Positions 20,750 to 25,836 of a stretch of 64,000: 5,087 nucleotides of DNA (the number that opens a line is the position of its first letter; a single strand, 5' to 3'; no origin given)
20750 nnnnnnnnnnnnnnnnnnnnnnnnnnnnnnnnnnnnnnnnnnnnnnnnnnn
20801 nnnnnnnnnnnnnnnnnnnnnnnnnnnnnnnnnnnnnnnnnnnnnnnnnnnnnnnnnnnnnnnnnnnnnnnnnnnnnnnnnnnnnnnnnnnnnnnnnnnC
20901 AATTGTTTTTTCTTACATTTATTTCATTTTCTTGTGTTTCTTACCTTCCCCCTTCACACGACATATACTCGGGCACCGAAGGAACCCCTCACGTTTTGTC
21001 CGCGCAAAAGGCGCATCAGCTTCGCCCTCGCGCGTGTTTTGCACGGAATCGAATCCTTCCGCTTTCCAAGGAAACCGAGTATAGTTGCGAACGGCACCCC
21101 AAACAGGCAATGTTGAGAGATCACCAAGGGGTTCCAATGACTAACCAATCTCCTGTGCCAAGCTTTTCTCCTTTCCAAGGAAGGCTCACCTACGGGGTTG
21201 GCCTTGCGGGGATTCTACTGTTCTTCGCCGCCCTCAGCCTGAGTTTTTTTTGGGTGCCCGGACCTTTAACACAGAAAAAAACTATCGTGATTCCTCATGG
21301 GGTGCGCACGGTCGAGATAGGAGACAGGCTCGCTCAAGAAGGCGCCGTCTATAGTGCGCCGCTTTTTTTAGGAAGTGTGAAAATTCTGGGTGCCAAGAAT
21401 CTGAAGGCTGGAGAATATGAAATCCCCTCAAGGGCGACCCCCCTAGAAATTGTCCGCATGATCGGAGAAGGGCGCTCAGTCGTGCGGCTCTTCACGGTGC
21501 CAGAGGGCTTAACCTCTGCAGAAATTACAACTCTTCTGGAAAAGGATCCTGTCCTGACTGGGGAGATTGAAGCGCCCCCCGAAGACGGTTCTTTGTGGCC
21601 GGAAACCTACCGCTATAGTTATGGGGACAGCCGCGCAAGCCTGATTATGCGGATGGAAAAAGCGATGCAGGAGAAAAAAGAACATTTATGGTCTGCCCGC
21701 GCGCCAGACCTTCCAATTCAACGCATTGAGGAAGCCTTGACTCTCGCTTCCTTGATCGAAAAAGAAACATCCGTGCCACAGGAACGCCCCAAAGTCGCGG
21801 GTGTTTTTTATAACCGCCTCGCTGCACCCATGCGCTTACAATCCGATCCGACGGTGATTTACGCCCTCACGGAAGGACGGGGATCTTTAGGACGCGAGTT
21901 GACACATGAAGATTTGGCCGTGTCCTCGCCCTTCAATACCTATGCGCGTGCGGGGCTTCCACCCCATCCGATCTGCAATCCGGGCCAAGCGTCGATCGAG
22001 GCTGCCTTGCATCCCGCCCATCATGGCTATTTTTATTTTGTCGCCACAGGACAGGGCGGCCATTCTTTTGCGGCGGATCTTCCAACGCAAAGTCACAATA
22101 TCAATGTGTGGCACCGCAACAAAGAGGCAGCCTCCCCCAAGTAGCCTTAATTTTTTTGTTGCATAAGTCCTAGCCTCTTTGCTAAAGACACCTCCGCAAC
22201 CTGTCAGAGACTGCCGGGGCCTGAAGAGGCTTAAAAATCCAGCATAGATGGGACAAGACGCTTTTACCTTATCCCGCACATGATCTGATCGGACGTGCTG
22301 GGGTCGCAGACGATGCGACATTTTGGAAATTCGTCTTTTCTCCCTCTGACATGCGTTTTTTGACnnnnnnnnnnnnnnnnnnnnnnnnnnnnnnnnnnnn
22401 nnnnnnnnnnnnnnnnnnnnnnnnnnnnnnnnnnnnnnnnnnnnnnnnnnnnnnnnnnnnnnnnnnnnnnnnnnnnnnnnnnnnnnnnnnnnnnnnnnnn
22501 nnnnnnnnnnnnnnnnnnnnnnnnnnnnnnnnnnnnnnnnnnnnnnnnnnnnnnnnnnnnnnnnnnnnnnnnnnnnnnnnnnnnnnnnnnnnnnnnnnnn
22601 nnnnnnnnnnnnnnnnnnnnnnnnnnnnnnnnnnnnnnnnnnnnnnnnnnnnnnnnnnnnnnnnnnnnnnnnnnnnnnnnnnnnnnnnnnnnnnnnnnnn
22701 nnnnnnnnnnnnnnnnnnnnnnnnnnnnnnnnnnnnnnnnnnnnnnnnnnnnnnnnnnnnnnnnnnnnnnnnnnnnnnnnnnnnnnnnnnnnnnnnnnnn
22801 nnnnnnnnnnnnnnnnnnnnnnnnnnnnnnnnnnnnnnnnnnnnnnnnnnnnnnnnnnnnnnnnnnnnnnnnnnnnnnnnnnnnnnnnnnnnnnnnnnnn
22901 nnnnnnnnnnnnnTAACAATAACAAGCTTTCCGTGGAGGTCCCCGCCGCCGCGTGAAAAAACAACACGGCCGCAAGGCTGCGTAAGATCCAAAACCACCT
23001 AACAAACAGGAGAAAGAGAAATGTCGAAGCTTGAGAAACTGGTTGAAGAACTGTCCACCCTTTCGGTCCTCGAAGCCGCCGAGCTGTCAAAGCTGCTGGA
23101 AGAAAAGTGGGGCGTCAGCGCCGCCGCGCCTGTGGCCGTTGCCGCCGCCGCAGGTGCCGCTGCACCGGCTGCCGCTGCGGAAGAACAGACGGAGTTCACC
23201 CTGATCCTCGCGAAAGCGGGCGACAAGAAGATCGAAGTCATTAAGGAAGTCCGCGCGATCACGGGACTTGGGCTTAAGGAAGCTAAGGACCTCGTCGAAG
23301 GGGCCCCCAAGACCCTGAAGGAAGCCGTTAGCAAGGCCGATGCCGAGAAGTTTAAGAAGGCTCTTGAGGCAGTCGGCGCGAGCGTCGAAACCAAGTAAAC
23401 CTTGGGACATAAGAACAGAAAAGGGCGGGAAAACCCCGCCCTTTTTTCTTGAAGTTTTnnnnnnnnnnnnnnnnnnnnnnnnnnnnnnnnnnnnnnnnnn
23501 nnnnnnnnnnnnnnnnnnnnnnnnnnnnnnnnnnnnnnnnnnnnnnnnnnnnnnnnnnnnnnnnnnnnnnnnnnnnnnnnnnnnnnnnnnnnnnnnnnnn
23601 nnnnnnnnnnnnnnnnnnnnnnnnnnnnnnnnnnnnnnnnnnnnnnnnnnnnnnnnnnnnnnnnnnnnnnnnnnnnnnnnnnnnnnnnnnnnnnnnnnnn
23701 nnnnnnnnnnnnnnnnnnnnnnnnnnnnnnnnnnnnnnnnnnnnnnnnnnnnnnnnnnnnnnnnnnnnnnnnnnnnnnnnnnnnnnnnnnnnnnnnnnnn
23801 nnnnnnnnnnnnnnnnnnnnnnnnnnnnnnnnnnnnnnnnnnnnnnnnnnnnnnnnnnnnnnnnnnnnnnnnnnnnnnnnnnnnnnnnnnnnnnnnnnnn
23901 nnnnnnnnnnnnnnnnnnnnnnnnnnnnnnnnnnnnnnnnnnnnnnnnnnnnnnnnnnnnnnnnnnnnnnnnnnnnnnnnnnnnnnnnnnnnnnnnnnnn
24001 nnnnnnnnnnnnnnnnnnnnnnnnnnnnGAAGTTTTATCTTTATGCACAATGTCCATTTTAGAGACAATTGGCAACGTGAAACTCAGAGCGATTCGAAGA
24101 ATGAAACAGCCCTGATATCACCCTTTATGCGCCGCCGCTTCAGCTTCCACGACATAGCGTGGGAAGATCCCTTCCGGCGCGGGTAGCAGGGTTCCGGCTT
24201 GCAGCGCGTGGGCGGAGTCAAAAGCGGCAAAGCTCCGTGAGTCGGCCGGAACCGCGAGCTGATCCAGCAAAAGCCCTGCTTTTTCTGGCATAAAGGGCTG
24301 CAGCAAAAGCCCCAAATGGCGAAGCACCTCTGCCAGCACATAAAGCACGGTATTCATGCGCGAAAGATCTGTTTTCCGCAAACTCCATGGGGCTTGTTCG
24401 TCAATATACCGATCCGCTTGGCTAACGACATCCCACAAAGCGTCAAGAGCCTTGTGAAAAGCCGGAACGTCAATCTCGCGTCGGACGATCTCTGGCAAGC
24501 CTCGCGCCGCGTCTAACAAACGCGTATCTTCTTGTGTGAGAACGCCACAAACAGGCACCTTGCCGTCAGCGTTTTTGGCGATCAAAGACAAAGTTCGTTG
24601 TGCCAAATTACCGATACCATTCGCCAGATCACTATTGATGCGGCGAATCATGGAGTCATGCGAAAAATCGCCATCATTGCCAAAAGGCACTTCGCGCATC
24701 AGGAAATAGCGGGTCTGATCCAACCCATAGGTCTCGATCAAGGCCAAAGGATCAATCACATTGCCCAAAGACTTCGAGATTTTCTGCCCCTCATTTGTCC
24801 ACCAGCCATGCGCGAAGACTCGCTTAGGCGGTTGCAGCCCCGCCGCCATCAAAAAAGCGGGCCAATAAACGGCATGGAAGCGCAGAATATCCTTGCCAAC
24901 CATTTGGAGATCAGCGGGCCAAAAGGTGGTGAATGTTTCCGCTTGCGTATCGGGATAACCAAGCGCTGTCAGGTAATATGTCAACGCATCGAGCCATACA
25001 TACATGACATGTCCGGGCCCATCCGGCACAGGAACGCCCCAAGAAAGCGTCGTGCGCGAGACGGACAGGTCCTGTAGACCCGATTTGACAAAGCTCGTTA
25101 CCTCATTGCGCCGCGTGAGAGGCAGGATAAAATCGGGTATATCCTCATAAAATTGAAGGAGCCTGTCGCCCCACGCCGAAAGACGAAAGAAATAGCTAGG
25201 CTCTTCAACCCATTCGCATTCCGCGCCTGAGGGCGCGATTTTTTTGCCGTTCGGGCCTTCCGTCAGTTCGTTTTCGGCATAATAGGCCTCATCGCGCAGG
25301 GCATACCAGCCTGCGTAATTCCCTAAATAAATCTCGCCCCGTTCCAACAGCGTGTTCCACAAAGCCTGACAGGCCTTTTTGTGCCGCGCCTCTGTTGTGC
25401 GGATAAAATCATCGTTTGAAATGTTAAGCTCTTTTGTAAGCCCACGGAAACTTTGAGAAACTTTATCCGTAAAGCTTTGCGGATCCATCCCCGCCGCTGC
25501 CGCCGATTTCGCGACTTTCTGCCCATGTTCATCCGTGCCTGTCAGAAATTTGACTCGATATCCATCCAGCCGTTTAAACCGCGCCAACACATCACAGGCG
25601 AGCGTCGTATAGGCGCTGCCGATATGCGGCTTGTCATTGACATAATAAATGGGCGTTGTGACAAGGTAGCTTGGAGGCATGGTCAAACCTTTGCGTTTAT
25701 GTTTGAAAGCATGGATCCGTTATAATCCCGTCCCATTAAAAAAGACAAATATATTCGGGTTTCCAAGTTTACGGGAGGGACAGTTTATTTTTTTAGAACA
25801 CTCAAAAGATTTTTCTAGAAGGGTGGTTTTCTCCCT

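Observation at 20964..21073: Miniature inverted-repeat element family (about 110 bp, termini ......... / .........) with three copies in the window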

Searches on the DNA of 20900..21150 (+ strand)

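Call 23: search_rna_families(source=window, start=20900, end=21150, threshold=evalue, max_evalue=10)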
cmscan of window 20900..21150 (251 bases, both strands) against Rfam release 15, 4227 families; matches with E-value up to 10: 0.
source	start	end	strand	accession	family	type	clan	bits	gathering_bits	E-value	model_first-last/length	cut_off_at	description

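Call 42: search_dna_similar(query=window:20964-21083:+, collection=plasmids, mode=distant, max_evalue=0.01)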
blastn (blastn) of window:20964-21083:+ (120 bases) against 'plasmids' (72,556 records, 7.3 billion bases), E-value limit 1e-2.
No match.

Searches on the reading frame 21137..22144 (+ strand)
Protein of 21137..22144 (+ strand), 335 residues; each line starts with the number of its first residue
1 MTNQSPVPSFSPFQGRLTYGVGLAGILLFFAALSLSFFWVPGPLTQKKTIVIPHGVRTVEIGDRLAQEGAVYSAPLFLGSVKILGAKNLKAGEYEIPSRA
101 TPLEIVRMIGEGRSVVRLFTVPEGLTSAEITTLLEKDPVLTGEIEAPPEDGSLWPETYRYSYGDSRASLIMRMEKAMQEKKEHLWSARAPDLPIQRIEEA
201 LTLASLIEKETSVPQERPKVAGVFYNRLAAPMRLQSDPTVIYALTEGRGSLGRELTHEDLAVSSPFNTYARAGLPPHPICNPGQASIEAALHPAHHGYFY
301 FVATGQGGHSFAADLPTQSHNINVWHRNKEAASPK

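Call 16: search_protein_families(library=pfam, proteins=[window:21137-22144:+])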
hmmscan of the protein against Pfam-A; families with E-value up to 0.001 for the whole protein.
window:21137-22144:+ (335 aa): 1 family
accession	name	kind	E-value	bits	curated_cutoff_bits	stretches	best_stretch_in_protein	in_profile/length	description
PF02618.21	YceG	-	3.4e-74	250.2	32.4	1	50-322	1-273/275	YceG-like family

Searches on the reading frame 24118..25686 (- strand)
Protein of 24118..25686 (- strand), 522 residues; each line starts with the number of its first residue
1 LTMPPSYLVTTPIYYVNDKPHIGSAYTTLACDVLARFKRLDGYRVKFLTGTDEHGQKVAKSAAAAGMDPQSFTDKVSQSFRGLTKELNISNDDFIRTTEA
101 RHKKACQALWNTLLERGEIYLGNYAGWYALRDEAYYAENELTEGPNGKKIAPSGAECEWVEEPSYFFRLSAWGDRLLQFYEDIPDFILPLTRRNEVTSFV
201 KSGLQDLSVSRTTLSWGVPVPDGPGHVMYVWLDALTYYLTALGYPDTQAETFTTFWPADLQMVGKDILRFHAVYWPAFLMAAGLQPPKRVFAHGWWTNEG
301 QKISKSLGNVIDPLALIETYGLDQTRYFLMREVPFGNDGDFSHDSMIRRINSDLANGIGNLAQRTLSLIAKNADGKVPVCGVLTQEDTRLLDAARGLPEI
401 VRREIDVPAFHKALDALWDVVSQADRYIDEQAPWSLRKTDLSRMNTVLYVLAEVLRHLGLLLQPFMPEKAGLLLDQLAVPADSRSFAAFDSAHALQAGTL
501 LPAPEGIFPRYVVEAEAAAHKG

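Call 26: search_protein_families(library=ncbifam, proteins=[window:24118-25686:-], max_evalue=0.00001)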
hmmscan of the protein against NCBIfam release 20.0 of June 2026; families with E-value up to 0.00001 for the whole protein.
window:24118-25686:- (522 aa): 19 families
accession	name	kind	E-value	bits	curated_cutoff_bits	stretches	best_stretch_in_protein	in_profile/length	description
NF008900.0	PRK12267.1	equivalog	2e-204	680.8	598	1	6-519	5-518/648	methionine--tRNA ligase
TIGR00398.1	metG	equivalog_domain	6.2e-150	500.4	336.35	1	8-497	2-521/530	methionine--tRNA ligase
NF008860.0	PRK11893.2-2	equivalog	9.8e-112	374.8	761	2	7-241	3-260/583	methionine--tRNA ligase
NF001100.0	PRK00133.1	equivalog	2.3e-93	313.9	587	2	152-489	177-515/676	methionine--tRNA ligase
TIGR00422.1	valS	equivalog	9e-34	116.6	612.1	2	227-483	450-705/863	valine--tRNA ligase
NF009687.0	PRK13208.1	equivalog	1.8e-30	105.8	738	2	225-471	456-699/801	valine--tRNA ligase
NF004349.1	PRK05729.1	equivalog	7e-28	97.3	704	1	227-467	440-673/860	valine--tRNA ligase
TIGR00392.1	ileS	equivalog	4.9e-25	87.9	621.4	1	226-478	534-790/861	isoleucine--tRNA ligase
NF011492.0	PRK14900.1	equivalog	6.6e-23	80.5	1783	1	227-478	456-708/1044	valine--tRNA ligase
NF008957.0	PRK12300.1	subfamily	2.1e-20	72.3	677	2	250-467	572-769/946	leucine--tRNA ligase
TIGR00396.1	leuS_bact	equivalog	3.1e-17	62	548.4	1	19-181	43-205/843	leucine--tRNA ligase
TIGR00395.1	leuS_arch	equivalog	3.7e-16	58.3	648.5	1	250-473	566-772/938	leucine--tRNA ligase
NF000540.1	alt_ValS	exception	2.2e-14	52.4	900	1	246-467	516-733/827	valine--tRNA ligase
TIGR00435.1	cysS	equivalog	5e-13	48.9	340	0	16-121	31-135/466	cysteine--tRNA ligase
NF008859.0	PRK11893.2-1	equivalog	6.3e-12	45.2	553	0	17-125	14-124/498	methionine--tRNA ligase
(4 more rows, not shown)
